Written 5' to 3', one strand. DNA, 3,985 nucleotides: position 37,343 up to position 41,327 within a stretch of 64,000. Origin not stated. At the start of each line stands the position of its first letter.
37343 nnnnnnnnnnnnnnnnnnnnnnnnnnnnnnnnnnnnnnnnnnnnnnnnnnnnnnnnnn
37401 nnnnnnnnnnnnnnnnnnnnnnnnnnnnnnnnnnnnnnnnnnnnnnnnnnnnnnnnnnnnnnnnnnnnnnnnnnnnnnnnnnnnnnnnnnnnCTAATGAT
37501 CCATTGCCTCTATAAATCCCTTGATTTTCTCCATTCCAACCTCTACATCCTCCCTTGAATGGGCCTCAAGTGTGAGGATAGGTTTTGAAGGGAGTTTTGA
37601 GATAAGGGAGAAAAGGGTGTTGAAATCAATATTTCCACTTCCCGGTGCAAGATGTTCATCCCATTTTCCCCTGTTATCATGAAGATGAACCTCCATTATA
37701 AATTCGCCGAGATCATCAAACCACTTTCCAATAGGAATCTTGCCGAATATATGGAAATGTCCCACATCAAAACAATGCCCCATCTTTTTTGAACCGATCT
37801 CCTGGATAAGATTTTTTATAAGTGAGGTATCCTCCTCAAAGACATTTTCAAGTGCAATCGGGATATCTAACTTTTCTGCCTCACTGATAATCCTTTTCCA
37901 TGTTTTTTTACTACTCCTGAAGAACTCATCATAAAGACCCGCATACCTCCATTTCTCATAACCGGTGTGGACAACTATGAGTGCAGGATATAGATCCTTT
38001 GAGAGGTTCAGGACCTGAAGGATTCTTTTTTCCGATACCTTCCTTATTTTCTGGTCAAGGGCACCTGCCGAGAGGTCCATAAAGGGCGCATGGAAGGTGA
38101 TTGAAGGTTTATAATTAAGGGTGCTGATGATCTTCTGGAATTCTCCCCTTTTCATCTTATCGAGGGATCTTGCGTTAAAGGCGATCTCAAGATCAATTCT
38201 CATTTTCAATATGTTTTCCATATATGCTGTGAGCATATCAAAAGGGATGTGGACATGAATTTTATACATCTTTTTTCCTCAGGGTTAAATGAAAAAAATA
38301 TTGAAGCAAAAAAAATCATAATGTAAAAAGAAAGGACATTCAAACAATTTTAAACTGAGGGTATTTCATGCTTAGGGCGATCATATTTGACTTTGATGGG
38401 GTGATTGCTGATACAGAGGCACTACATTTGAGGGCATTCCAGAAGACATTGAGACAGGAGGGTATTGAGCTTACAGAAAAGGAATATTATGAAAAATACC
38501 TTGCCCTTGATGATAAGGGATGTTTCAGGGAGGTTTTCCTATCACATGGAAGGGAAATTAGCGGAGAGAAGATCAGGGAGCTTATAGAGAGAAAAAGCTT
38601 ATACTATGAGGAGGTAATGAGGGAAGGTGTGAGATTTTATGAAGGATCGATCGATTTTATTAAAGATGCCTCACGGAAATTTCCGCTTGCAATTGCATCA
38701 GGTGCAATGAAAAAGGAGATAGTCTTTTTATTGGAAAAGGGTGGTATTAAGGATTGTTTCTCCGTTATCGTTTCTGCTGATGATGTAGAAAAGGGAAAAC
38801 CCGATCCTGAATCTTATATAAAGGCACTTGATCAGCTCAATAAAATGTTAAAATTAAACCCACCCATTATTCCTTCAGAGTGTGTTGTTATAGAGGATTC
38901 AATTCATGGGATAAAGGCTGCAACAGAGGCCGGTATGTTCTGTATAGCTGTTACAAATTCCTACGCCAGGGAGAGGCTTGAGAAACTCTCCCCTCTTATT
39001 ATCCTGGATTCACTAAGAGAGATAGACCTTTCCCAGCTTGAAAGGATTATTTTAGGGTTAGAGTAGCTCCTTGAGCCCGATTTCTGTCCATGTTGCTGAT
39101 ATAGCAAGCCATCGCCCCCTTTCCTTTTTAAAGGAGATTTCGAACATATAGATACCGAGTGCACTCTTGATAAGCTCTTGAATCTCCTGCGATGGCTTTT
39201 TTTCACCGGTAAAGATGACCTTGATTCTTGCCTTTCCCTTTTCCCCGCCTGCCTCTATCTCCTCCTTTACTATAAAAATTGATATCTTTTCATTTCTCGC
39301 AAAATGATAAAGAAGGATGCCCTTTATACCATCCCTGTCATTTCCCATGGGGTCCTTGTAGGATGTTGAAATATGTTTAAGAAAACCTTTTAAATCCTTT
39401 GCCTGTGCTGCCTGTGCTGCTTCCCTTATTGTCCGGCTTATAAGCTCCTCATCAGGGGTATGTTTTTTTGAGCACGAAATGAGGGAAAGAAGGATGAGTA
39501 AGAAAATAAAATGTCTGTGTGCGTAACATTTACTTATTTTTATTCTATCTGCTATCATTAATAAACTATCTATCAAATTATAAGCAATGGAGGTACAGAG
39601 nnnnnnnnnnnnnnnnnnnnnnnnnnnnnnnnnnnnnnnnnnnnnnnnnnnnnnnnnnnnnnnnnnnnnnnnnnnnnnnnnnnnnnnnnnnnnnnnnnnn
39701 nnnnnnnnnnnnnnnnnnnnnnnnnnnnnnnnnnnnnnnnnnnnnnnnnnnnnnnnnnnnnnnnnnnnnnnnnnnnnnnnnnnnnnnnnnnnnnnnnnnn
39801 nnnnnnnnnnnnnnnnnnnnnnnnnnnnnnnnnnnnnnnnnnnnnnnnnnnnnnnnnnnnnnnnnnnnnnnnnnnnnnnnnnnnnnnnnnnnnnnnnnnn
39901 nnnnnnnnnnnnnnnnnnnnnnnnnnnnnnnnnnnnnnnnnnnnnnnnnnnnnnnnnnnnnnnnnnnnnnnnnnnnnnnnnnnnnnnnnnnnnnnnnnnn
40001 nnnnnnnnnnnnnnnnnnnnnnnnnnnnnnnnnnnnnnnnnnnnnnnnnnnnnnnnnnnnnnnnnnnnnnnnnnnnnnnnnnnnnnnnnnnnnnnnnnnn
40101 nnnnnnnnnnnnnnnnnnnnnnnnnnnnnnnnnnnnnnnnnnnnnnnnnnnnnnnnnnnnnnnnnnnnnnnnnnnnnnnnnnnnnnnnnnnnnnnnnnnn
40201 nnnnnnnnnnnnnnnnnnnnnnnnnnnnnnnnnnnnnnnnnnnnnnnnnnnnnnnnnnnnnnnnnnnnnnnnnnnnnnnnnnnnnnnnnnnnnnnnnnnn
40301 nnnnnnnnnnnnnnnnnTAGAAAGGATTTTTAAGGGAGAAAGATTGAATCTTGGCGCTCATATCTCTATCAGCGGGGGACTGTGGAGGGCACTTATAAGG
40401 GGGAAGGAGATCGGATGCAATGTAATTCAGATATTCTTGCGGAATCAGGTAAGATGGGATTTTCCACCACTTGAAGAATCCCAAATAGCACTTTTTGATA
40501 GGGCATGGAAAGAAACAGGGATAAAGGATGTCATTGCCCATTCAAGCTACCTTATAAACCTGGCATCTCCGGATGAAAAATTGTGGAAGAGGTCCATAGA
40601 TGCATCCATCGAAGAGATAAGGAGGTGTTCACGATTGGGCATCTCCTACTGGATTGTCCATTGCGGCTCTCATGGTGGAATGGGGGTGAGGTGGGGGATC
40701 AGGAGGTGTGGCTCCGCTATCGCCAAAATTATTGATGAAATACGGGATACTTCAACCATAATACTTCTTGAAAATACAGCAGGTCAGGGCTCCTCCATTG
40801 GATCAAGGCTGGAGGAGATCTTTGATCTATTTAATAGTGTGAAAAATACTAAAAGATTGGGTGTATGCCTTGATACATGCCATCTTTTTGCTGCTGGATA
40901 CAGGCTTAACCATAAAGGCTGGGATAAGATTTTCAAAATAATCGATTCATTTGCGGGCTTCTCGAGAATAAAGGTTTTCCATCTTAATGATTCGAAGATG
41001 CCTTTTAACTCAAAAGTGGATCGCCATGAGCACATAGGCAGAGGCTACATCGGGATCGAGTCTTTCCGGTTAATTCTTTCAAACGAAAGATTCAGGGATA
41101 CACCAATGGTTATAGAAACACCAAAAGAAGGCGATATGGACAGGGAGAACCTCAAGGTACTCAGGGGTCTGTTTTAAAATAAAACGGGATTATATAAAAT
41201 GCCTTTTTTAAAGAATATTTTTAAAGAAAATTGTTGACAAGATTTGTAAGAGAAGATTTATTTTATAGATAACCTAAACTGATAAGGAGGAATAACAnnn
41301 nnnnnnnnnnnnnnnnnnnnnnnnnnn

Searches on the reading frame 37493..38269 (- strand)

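Call 74: search_protein_families(library=pfam, proteins=[window:37493-38269:-], max_evalue=0.00001)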
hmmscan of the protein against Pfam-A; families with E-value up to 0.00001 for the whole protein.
window:37493-38269:- (258 aa): 1 family
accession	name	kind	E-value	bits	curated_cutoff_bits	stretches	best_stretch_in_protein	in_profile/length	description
PF01261.30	AP_endonuc_2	-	1.7e-23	84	31.1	1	34-247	23-234/249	Xylose isomerase-like TIM barrel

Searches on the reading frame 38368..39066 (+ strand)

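Call 74: search_protein_families(library=pfam, proteins=[window:38368-39066:+], max_evalue=0.00001)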
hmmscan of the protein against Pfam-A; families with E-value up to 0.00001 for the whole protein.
window:38368-39066:+ (232 aa): 3 families
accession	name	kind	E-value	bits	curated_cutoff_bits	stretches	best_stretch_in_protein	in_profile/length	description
PF13419.12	HAD_2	-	2.3e-35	122.8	23.8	1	5-195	1-178/178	Haloacid dehalogenase-like hydrolase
PF00702.32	Hydrolase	-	8.8e-27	95.2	26.4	1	3-189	2-191/191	haloacid dehalogenase-like hydrolase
PF13242.12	Hydrolase_like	-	1.6e-06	28.3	22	1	143-218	3-74/75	HAD-hyrolase-like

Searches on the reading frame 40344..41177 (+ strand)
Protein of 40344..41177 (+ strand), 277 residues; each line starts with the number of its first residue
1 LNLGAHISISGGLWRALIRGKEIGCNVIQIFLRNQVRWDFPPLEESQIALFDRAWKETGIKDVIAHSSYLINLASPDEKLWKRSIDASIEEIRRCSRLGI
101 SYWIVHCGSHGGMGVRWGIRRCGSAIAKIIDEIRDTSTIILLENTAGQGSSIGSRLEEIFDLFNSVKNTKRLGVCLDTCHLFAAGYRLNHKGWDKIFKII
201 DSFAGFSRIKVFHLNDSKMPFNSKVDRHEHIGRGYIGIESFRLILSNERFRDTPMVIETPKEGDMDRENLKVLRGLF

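Call 74: search_protein_families(library=pfam, proteins=[window:40344-41177:+], max_evalue=0.00001)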
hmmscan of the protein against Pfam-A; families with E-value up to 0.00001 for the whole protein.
window:40344-41177:+ (277 aa): 1 family
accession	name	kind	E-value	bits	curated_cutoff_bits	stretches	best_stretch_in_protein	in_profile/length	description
PF01261.30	AP_endonuc_2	-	9.6e-52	176.6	31.1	1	21-274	5-247/249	Xylose isomerase-like TIM barrel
